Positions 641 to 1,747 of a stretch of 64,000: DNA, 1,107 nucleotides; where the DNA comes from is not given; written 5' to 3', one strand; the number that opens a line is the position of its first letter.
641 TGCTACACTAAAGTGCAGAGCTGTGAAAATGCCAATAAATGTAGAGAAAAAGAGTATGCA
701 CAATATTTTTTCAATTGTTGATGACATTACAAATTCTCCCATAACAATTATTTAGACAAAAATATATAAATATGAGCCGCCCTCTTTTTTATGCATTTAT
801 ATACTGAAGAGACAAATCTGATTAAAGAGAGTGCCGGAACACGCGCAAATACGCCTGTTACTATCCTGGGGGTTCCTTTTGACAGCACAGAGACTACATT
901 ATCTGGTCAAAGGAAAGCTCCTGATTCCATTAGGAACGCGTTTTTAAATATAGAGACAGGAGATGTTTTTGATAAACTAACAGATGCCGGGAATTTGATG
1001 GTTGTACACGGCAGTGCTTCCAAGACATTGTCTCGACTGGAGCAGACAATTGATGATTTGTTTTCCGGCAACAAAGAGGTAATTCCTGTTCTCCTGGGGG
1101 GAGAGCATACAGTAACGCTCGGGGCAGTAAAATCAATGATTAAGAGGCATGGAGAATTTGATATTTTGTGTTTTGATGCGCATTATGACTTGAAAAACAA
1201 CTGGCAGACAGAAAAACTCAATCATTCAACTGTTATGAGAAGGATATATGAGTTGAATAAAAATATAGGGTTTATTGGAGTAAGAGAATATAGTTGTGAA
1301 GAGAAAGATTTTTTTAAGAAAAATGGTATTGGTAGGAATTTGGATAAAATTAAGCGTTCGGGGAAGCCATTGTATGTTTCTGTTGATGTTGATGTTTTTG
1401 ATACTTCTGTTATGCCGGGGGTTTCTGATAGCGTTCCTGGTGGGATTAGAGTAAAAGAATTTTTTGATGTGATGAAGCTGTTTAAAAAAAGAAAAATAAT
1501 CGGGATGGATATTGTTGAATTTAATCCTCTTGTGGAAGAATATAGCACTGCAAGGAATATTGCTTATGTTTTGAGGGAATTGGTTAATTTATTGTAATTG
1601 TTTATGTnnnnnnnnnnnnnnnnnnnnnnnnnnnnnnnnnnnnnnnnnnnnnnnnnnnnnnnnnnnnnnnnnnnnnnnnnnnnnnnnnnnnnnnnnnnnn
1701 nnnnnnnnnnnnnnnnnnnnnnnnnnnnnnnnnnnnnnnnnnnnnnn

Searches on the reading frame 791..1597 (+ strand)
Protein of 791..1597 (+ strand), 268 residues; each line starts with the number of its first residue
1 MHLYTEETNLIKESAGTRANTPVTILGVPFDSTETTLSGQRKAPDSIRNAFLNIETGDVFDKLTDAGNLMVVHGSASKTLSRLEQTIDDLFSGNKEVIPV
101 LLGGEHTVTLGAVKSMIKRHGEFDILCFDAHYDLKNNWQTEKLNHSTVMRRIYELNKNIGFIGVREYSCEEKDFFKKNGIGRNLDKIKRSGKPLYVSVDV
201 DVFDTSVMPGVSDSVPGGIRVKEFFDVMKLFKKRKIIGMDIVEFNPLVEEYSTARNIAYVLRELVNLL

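Call 45: find_encoding_contigs(protein=window:791-1597:+, flank=10000, max_places=2)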
Protein window:791-1597:+ (268 aa): 6 contigs read that carry it; 2 places shown.
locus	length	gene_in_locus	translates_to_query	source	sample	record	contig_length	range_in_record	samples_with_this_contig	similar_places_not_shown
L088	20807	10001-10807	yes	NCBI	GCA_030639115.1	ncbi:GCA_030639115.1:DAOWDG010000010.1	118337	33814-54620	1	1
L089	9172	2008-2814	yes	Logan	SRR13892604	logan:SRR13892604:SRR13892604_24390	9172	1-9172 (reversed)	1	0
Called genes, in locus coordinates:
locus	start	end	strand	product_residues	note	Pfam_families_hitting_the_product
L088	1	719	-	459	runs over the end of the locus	PF02127:Peptidase_M18, PF05343:Peptidase_M42 (faint)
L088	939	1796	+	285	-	PF00483:NTP_transferase, PF12804:NTP_transf_3 (faint)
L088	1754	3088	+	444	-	PF03721:UDPG_MGDP_dh_N, PF03446:NAD_binding_2 (weak), PF00984:UDPG_MGDP_dh, PF03720:UDPG_MGDP_dh_C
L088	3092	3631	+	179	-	PF05375:Pacifastin_I (weak)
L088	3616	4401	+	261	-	PF00398:RrnaAD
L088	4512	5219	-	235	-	-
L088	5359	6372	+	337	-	PF00953:Glycos_transf_4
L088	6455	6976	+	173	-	-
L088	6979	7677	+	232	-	PF02683:DsbD_TM, PF11139:SfLAP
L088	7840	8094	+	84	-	-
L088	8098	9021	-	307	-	PF23435:DUF7121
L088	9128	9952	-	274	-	-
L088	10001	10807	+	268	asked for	PF00491:Arginase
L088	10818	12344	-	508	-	PF00069:Pkinase, PF07714:PK_Tyr_Ser-Thr, PF01163:RIO1 (faint), PF06293:Kdo (weak)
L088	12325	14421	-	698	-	-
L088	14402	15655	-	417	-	PF00069:Pkinase, PF07714:PK_Tyr_Ser-Thr, PF01163:RIO1 (faint), PF03109:ABC1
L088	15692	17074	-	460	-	-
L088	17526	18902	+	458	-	PF01909:NTP_transf_2, PF09249:tRNA_NucTransf2, PF21133:CAA_C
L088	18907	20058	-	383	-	PF01963:TraB_PrgY_gumN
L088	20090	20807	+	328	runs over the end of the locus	PF00814:TsaD, PF22521:HypF_C_2 (weak)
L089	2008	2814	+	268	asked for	PF00491:Arginase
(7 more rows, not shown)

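Call 64: find_encoding_contigs(protein=L088:939-1796:+, flank=10000, max_places=2)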
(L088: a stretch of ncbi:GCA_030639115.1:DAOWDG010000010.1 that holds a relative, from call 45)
Protein L088:939-1796:+ (285 aa): 7 contigs read that carry it; 2 places shown.
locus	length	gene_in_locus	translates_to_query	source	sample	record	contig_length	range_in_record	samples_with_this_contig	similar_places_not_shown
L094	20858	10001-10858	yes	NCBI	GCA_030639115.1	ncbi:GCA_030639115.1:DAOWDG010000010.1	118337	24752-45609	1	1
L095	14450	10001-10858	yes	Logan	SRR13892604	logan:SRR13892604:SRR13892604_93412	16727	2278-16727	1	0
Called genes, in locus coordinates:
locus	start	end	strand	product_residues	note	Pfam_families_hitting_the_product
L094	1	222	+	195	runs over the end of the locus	PF02525:Flavodoxin_2, PF03358:FMN_red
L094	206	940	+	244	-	PF02129:Peptidase_S15 (faint), PF12146:Hydrolase_4 (faint), PF20434:BD-FAE (faint), PF00326:Peptidase_S9, PF05448:AXE1 (weak), PF08840:BAAT_C (weak)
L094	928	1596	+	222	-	PF00702:Hydrolase, PF12710:HAD (weak), PF13419:HAD_2, PF13242:Hydrolase_like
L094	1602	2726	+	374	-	PF01380:SIS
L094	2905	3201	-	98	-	PF01157:Ribosomal_L21e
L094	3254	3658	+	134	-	-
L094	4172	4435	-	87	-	PF03685:UPF0147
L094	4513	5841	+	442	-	PF02881:SRP54_N, PF20720:nSTAND3 (faint), PF00448:SRP54, PF01656:CbiA (faint), PF02978:SRP_SPB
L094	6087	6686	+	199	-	-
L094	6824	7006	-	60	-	-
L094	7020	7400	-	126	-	PF27297:AF_0843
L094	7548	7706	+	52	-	PF03911:Sec61_beta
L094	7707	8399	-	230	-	-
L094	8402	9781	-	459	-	PF02127:Peptidase_M18, PF05343:Peptidase_M42 (faint)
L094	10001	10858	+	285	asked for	PF00483:NTP_transferase, PF12804:NTP_transf_3 (faint)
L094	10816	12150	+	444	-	PF03721:UDPG_MGDP_dh_N, PF03446:NAD_binding_2 (weak), PF00984:UDPG_MGDP_dh, PF03720:UDPG_MGDP_dh_C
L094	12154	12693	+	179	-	PF05375:Pacifastin_I (weak)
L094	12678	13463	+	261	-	PF00398:RrnaAD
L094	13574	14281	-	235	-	-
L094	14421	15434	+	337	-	PF00953:Glycos_transf_4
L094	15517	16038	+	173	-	-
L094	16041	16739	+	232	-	PF02683:DsbD_TM, PF11139:SfLAP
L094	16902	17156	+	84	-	-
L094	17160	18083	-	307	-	PF23435:DUF7121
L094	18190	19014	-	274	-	-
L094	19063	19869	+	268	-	PF00491:Arginase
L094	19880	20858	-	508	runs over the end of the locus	PF00069:Pkinase, PF07714:PK_Tyr_Ser-Thr, PF01163:RIO1 (faint), PF06293:Kdo (weak)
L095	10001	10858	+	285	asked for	PF00483:NTP_transferase, PF12804:NTP_transf_3 (faint)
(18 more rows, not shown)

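Call 88: find_encoding_contigs(protein=L094:206-940:+, flank=10000, max_places=1)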
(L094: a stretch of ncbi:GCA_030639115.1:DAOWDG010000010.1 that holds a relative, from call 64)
Protein L094:206-940:+ (244 aa): 5 contigs read that carry it; 1 place shown.
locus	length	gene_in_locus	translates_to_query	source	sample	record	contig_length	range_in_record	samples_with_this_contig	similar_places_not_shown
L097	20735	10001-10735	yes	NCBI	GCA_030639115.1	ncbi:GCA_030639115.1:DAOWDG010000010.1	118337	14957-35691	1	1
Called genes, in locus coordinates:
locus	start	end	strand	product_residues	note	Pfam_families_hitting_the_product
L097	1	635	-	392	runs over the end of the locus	PF00291:PALP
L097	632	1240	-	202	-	PF00697:PRAI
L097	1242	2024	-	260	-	PF00218:IGPS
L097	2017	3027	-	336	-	PF02885:Glycos_trans_3N, PF00591:Glycos_transf_3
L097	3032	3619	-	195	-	PF00117:GATase, PF07722:Peptidase_C26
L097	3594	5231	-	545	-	PF04715:, PF00425:Chorismate_bind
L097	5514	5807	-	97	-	-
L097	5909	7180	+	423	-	PF07705:CARDB (faint)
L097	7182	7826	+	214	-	PF00025:Arf (faint), PF03193:RsgA_GTPase (faint), PF00009:GTP_EFTU (weak), PF00735:Septin, PF01926:MMR_HSR1, PF02421:FeoB_N (weak), PF16897:MMR_HSR1_Xtn (weak), PF00009:GTP_EFTU (weak), +1 more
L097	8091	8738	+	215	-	PF13230:GATase_4 (weak), PF13522:GATase_6, PF13537:GATase_7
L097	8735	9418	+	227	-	PF00702:Hydrolase, PF06888:Put_Phosphatase, PF08282:Hydrolase_3 (faint), PF12710:HAD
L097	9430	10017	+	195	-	PF02525:Flavodoxin_2, PF03358:FMN_red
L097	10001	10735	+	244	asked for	PF02129:Peptidase_S15 (faint), PF12146:Hydrolase_4 (faint), PF20434:BD-FAE (faint), PF00326:Peptidase_S9, PF05448:AXE1 (weak), PF08840:BAAT_C (weak)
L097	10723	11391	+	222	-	PF00702:Hydrolase, PF12710:HAD (weak), PF13419:HAD_2, PF13242:Hydrolase_like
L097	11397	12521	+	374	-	PF01380:SIS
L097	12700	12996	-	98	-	PF01157:Ribosomal_L21e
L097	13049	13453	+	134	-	-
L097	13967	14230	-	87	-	PF03685:UPF0147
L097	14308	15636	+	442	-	PF02881:SRP54_N, PF20720:nSTAND3 (faint), PF00448:SRP54, PF01656:CbiA (faint), PF02978:SRP_SPB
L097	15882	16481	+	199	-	-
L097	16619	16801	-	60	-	-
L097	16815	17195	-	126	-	PF27297:AF_0843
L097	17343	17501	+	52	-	PF03911:Sec61_beta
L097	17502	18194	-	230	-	-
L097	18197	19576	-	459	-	PF02127:Peptidase_M18, PF05343:Peptidase_M42 (faint)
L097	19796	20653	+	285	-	PF00483:NTP_transferase, PF12804:NTP_transf_3 (faint)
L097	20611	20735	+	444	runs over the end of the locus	PF03721:UDPG_MGDP_dh_N, PF03446:NAD_binding_2 (weak), PF00984:UDPG_MGDP_dh, PF03720:UDPG_MGDP_dh_C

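Call 90: find_encoding_contigs(protein=L097:632-1240:-, flank=10000, max_places=1)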
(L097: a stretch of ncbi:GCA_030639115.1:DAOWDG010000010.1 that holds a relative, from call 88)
Protein L097:632-1240:- (202 aa): 5 contigs read that carry it; 1 place shown.
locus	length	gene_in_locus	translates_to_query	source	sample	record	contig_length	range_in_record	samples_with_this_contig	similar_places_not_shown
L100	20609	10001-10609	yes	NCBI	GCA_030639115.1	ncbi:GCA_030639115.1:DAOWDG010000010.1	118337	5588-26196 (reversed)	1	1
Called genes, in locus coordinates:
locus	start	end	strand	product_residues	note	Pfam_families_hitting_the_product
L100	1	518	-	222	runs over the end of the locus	PF00702:Hydrolase, PF12710:HAD (weak), PF13419:HAD_2, PF13242:Hydrolase_like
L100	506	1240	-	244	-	PF02129:Peptidase_S15 (faint), PF12146:Hydrolase_4 (faint), PF20434:BD-FAE (faint), PF00326:Peptidase_S9, PF05448:AXE1 (weak), PF08840:BAAT_C (weak)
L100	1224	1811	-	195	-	PF02525:Flavodoxin_2, PF03358:FMN_red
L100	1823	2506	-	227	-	PF00702:Hydrolase, PF06888:Put_Phosphatase, PF08282:Hydrolase_3 (faint), PF12710:HAD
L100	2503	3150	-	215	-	PF13230:GATase_4 (weak), PF13522:GATase_6, PF13537:GATase_7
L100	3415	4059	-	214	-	PF00025:Arf (faint), PF03193:RsgA_GTPase (faint), PF00009:GTP_EFTU (weak), PF00735:Septin, PF01926:MMR_HSR1, PF02421:FeoB_N (weak), PF16897:MMR_HSR1_Xtn (weak), PF00009:GTP_EFTU (weak), +1 more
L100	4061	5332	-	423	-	PF07705:CARDB (faint)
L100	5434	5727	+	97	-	-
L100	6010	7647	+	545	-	PF04715:, PF00425:Chorismate_bind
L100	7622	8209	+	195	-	PF00117:GATase, PF07722:Peptidase_C26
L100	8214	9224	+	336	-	PF02885:Glycos_trans_3N, PF00591:Glycos_transf_3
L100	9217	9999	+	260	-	PF00218:IGPS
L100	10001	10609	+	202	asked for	PF00697:PRAI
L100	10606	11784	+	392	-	PF00291:PALP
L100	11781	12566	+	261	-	PF00290:Trp_syntA, PF00977:His_biosynth, PF01884:PcrB (weak)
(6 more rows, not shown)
